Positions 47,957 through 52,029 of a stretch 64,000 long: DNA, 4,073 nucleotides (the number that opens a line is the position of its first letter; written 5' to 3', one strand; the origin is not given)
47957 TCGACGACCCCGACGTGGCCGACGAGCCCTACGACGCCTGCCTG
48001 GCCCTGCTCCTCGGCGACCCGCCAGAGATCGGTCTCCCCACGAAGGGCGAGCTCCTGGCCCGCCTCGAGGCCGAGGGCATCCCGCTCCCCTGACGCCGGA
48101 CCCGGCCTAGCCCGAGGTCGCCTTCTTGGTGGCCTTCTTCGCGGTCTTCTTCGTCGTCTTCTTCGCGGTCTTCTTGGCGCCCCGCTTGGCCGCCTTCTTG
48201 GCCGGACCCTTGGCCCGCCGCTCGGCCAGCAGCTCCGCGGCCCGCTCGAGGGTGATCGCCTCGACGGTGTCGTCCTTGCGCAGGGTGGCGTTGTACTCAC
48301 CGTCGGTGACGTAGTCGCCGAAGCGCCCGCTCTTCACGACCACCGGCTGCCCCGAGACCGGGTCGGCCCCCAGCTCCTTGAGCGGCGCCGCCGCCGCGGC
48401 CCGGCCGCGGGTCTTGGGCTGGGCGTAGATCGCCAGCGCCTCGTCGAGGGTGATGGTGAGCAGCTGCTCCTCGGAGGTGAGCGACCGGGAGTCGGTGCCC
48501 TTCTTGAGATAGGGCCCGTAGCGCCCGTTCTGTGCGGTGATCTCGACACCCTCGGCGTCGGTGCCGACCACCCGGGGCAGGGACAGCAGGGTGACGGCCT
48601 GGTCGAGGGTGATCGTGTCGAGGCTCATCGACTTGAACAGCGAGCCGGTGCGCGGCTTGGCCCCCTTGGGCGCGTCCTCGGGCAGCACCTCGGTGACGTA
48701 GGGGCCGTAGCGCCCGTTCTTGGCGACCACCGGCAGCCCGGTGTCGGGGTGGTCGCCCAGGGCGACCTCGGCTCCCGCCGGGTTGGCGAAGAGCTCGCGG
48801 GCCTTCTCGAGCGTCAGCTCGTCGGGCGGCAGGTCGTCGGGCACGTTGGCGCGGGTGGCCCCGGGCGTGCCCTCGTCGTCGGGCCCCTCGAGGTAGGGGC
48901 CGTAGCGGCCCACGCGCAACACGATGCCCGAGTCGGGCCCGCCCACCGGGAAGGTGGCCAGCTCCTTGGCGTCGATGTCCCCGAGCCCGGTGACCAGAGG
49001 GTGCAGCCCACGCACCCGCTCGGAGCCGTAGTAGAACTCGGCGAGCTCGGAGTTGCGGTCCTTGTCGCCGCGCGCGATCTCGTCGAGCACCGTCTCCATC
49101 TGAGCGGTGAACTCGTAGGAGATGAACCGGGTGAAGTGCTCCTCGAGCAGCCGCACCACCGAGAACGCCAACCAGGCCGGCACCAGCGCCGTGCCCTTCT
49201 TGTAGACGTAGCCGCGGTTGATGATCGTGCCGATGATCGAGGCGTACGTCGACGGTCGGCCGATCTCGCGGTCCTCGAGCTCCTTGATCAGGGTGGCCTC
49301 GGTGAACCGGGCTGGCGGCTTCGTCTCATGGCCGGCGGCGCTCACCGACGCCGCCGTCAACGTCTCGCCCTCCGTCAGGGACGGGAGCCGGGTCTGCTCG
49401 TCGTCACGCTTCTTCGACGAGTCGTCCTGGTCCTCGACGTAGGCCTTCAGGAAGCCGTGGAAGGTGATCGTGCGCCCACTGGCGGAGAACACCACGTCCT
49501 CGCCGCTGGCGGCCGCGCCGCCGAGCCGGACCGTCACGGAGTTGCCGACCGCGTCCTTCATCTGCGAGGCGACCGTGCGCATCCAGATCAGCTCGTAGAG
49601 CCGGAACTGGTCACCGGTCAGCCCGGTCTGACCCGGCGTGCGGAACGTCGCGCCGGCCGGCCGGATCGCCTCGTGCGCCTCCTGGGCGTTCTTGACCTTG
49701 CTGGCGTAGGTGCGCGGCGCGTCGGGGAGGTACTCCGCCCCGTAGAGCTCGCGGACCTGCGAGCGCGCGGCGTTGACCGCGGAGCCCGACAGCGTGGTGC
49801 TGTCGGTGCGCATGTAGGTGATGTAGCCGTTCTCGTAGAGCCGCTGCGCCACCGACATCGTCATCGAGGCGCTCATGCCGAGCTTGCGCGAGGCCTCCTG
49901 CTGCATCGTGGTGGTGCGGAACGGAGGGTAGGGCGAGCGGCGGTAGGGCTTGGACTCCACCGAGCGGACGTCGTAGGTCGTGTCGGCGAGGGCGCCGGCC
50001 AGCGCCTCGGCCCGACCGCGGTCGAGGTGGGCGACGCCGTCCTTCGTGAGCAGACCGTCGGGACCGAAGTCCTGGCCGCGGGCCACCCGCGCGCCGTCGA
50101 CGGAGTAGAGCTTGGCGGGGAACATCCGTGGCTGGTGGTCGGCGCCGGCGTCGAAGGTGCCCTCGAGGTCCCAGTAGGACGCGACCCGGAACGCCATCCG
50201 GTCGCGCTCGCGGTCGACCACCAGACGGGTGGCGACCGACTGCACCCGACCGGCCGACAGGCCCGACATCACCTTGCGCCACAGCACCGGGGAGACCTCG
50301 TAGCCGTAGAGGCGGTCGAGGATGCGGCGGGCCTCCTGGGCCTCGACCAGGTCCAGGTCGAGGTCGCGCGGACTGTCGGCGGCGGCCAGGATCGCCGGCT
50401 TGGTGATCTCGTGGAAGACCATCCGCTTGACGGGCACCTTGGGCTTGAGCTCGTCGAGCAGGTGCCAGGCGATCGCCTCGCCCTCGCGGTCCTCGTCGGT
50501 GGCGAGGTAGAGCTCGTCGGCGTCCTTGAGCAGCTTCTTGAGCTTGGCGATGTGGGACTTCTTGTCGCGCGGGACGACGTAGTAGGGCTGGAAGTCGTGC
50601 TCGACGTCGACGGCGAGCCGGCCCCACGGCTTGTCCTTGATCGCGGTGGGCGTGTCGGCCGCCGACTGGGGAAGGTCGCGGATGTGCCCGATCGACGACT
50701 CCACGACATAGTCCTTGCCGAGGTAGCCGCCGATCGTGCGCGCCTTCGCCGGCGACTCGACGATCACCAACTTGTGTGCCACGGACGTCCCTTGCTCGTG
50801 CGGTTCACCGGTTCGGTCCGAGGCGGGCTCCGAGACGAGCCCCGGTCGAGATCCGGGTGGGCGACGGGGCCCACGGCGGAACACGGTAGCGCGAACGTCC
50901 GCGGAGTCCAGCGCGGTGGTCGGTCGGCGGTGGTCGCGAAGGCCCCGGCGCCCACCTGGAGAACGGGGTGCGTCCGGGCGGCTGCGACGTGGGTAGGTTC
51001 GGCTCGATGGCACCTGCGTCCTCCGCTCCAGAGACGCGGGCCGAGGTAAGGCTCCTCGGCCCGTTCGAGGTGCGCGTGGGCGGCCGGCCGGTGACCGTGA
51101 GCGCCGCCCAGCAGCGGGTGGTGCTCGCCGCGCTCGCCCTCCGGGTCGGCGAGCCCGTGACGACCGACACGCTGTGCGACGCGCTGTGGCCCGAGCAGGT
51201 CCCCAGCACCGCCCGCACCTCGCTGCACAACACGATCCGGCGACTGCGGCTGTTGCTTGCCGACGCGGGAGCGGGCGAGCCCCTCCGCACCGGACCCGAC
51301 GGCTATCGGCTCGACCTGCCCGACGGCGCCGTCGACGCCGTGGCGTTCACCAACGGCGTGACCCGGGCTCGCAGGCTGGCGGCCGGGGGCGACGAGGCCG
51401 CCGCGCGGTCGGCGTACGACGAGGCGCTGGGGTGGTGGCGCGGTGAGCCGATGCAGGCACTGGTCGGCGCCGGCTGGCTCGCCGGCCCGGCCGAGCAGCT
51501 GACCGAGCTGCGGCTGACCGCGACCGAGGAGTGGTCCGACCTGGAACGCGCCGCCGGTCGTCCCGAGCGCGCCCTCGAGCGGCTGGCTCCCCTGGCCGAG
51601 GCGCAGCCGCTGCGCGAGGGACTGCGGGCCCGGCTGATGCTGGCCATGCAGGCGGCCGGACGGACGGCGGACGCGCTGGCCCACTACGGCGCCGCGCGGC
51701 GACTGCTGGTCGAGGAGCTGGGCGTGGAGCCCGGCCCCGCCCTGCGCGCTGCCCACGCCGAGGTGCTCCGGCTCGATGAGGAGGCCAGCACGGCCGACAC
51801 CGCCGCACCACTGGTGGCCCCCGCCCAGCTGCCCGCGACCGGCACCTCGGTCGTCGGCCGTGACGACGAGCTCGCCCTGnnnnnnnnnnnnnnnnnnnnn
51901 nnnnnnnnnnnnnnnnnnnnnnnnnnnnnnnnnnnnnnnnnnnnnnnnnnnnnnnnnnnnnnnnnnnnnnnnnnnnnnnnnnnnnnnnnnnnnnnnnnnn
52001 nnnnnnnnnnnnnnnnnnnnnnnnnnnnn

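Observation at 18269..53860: Candidate SARP-controlled secretome regulon: five promoters with identical geometry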

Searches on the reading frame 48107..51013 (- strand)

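Call 71: search_protein_families(library=pfam, proteins=[window:48107-51013:-], max_evalue=0.00001)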
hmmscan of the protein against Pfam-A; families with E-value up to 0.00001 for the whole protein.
window:48107-51013:- (968 aa): 3 families
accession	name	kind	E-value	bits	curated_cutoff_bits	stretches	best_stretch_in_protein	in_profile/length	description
PF01131.25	Topoisom_bac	-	3.2e-115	385.9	35.1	1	219-654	3-407/411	DNA topoisomerase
PF13368.11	Toprim_C_rpt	-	5.9e-65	215.5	22.3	4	884-939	1-56/57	Topoisomerase C-terminal repeat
PF01751.28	Toprim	-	1e-22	80.6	23.1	1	81-203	1-96/96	Toprim domain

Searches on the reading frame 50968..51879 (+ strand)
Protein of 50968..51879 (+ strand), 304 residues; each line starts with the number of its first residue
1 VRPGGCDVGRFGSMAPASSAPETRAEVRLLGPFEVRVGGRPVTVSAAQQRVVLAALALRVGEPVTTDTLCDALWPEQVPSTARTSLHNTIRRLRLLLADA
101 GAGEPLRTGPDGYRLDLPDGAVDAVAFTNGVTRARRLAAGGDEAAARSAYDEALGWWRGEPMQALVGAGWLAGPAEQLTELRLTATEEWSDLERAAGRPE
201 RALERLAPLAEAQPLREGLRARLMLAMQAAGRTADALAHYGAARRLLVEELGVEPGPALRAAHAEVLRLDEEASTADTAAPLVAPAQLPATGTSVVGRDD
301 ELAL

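Call 63: search_solved_structures(query=window:50968-51879:+, show_alignments=1, max_evalue=1e-10)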
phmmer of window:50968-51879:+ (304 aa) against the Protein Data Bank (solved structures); distinct sequences matched with E-value up to 1e-10: 4.
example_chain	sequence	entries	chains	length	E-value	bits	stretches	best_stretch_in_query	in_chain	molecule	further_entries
2fez_A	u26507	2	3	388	2.2e-35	125.7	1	18-284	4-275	Probable regulatory protein embR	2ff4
8k60_I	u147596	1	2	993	9.1e-31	110.5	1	26-298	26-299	Regulatory protein AfsR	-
8jke_I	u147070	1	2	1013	9.5e-31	110.5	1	26-298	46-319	Regulatory protein AfsR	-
8hvr_I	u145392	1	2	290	2.1e-27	99.5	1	25-270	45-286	Regulatory protein AfsR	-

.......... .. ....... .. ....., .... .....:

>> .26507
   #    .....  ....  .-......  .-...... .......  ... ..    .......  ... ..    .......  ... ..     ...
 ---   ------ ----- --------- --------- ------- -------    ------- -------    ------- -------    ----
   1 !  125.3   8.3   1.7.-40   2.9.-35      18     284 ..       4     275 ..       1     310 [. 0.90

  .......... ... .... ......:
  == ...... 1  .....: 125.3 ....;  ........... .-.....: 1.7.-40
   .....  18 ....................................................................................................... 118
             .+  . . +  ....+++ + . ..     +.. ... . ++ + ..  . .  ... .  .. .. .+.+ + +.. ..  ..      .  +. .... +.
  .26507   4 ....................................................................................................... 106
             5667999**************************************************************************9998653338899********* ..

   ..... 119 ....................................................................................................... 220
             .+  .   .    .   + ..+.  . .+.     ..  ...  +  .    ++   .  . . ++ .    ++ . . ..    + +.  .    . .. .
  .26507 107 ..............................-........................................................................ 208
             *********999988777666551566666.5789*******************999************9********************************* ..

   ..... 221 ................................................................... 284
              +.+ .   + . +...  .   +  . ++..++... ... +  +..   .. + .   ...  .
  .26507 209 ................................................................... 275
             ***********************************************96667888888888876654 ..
